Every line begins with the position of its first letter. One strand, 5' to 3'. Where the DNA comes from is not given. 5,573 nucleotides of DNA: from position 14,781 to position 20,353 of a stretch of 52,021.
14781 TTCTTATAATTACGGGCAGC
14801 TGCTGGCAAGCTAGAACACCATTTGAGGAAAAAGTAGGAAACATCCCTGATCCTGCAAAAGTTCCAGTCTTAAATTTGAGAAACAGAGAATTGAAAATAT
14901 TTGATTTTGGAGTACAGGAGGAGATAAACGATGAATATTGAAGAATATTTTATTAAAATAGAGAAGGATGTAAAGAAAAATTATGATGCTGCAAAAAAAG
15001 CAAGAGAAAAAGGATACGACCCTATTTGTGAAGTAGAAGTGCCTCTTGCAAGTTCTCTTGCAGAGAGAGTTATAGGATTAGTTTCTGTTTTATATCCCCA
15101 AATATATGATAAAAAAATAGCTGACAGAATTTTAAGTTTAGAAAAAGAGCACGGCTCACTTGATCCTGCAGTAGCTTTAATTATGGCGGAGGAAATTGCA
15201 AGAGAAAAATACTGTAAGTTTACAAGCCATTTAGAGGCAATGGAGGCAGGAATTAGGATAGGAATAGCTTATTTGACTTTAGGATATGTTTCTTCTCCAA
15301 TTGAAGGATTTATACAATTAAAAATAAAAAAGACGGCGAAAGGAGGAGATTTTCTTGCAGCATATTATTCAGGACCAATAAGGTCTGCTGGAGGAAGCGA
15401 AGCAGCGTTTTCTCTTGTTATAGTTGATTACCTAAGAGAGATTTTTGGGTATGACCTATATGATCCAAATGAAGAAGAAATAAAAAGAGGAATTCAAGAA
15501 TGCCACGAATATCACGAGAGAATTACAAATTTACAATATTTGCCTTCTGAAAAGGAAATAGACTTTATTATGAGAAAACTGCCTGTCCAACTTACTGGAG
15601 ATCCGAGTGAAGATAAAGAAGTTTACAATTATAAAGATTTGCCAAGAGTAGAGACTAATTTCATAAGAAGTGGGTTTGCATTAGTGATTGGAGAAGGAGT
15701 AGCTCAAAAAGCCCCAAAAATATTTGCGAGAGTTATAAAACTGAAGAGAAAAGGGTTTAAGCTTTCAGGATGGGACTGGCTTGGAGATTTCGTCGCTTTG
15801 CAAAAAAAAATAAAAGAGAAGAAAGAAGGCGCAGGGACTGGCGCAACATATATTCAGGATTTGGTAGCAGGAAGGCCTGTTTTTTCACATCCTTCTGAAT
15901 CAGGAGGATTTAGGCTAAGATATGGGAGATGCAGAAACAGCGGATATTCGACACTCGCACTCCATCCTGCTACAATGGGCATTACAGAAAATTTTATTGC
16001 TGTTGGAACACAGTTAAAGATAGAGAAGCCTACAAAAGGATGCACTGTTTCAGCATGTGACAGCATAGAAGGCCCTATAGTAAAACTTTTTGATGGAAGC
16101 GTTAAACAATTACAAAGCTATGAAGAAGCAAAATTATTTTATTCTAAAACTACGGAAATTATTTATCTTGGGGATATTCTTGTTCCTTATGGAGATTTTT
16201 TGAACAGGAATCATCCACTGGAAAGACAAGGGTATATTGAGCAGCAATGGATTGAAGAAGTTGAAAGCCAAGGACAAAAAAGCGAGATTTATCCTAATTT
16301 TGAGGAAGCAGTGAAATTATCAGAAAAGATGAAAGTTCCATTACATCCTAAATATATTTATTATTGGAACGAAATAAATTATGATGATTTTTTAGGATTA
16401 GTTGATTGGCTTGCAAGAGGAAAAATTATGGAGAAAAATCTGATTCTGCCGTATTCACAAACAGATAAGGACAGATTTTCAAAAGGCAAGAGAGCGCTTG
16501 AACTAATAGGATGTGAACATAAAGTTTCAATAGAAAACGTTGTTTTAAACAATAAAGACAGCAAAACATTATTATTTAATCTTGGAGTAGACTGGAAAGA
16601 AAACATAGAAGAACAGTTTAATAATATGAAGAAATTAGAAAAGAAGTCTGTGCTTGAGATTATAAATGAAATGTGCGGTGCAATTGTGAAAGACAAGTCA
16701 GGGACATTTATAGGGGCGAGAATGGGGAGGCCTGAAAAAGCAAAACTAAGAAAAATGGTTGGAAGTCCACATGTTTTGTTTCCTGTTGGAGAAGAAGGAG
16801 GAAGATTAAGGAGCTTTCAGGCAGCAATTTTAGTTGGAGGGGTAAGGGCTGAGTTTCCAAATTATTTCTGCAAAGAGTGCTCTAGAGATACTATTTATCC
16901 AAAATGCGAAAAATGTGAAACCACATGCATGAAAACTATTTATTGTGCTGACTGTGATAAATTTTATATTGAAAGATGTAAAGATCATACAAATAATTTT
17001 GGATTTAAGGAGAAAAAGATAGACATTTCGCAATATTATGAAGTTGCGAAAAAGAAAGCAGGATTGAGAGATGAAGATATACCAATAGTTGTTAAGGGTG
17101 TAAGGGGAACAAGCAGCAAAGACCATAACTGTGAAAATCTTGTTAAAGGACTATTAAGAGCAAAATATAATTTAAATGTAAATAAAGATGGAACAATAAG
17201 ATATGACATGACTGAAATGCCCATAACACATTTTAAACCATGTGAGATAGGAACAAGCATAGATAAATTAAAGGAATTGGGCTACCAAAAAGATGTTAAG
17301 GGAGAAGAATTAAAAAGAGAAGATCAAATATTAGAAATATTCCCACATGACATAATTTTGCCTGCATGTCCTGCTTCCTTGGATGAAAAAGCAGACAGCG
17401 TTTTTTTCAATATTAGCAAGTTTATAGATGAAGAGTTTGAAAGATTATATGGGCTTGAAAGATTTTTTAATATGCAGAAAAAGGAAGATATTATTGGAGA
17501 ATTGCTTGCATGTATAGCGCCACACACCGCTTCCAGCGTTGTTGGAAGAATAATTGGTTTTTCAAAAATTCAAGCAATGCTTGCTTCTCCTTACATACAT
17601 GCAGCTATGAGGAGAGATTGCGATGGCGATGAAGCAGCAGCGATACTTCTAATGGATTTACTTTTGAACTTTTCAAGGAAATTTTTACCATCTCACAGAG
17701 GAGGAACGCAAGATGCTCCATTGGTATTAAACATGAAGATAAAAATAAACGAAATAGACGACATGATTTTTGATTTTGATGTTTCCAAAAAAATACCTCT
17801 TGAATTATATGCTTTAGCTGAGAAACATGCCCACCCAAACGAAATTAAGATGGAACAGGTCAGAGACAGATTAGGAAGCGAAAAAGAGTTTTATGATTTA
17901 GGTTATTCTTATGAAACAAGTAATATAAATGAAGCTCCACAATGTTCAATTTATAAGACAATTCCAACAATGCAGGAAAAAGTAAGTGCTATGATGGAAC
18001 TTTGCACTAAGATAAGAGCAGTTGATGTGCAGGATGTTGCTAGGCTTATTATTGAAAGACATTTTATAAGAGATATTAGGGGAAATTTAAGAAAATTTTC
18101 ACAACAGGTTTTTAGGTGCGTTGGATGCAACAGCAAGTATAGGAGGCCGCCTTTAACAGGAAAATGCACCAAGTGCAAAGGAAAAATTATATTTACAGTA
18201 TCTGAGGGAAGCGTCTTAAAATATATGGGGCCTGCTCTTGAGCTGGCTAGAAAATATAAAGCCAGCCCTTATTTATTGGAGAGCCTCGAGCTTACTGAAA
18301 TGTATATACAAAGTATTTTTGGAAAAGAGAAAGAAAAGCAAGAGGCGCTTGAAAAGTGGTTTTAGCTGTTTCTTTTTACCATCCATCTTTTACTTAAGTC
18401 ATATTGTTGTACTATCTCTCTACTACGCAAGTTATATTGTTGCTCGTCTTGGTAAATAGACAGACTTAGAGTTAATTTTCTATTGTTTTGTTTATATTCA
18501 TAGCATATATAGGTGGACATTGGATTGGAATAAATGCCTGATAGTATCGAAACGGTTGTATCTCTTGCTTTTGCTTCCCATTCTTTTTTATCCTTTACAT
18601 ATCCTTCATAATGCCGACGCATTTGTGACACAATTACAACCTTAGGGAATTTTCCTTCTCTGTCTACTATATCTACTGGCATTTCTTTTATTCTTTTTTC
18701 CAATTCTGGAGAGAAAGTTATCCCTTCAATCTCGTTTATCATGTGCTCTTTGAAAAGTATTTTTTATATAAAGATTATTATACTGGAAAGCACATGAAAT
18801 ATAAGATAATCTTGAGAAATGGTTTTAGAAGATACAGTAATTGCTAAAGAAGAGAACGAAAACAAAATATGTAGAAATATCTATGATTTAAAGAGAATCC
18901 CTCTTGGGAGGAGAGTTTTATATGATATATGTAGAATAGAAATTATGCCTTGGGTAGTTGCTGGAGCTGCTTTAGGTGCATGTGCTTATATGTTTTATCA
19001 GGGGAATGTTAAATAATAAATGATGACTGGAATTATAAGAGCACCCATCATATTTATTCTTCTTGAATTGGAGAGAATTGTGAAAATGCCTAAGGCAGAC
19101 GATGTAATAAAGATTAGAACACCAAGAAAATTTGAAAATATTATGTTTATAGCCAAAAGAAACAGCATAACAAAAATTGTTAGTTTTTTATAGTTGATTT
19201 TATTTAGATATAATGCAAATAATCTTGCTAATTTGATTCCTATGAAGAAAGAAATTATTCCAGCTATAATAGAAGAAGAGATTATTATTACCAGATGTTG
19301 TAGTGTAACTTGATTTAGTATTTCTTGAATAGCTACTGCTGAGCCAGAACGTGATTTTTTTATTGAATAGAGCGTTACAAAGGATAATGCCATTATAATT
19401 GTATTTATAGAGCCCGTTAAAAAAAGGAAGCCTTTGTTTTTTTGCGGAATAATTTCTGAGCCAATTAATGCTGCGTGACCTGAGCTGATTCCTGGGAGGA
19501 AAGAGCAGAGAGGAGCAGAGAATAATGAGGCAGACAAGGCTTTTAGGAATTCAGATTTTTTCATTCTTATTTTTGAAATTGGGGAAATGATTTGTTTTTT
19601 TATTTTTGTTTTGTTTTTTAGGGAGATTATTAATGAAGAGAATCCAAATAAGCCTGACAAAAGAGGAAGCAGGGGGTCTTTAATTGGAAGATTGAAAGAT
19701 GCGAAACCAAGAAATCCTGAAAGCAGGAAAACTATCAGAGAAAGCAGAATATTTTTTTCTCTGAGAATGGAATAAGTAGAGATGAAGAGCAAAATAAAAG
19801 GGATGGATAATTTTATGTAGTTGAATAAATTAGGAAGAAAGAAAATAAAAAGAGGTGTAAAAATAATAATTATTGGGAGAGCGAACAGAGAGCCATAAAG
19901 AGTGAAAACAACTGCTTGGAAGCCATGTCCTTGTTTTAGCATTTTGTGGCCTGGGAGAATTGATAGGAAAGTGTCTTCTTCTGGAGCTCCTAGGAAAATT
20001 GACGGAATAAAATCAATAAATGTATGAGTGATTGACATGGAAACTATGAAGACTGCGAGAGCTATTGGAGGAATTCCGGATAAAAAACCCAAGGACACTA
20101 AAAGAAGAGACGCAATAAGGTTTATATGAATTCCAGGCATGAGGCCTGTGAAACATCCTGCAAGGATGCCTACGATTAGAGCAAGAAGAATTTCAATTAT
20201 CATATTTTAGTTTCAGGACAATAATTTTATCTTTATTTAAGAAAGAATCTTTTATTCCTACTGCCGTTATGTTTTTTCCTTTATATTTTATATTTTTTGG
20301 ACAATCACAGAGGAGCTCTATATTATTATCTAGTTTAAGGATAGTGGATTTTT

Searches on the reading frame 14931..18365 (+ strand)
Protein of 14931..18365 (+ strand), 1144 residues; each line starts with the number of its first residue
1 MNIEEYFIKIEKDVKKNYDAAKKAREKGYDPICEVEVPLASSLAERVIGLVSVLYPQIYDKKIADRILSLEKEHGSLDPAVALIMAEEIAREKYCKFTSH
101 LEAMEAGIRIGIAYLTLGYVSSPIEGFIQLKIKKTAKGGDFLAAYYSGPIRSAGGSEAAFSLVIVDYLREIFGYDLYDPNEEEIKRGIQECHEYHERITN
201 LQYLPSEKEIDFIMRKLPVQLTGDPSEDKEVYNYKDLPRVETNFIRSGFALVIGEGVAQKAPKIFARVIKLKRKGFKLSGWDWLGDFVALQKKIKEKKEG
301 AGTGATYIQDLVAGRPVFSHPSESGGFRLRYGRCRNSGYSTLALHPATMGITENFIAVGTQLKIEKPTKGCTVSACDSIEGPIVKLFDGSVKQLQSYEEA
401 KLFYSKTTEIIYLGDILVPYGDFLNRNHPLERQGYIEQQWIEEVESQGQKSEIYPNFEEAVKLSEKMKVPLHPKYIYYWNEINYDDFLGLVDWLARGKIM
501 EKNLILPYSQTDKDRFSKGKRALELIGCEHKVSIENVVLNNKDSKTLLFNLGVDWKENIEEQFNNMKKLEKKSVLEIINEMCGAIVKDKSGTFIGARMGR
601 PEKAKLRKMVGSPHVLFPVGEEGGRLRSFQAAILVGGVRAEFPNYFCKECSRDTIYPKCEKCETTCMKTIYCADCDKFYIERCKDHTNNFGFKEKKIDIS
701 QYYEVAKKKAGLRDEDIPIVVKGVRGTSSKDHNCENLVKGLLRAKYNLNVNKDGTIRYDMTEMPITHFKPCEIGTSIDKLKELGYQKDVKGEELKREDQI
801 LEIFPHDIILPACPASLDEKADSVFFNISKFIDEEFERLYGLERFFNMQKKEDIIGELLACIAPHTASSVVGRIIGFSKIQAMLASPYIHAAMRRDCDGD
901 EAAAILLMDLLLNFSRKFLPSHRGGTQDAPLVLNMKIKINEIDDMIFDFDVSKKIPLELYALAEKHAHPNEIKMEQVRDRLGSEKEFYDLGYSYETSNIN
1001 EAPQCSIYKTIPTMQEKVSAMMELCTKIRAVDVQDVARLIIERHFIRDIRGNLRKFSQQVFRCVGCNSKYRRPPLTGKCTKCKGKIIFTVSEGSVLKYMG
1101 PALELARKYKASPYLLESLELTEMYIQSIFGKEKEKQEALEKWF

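Call 84: search_protein_families(library=pfam, proteins=[window:14931-18365:+], max_evalue=0.0001)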
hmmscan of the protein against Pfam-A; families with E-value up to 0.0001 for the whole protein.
window:14931-18365:+ (1144 aa): 3 families
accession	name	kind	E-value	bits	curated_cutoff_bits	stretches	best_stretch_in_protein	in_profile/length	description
PF24844.1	PolC_DP2_central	-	1.2e-116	390.1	24.3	1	300-676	7-367/372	DNA polymerase II large subunit DP2, central domain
PF24846.1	PolC_DP2_cat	-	9.2e-107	356.9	24.3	1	720-1017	7-299/299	DNA polymerase II large subunit DP2, catalytic domain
PF03833.19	PolC_DP2_N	-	2.5e-77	260.1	24.3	1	5-288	1-269/271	DNA polymerase II large subunit DP2, N-terminal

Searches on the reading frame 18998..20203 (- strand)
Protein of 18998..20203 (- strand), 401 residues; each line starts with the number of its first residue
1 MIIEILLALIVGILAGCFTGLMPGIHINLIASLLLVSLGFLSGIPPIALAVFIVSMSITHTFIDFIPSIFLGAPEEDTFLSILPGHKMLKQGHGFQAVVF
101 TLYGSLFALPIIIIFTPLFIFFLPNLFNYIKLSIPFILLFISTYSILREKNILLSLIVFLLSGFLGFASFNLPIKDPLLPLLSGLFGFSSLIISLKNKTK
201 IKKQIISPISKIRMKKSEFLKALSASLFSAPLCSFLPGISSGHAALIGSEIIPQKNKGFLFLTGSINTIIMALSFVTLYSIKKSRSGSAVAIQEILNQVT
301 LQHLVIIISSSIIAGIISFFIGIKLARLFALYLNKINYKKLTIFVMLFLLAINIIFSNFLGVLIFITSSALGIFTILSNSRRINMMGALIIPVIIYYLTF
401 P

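Call 84: search_protein_families(library=pfam, proteins=[window:18998-20203:-], max_evalue=0.0001)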
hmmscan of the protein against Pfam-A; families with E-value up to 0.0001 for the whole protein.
window:18998-20203:- (401 aa): 1 family
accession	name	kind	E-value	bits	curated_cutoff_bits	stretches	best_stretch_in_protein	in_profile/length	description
PF01970.21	TctA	-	5.3e-48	164.1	28.9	1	6-386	1-422/423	Tripartite tricarboxylate transporter TctA family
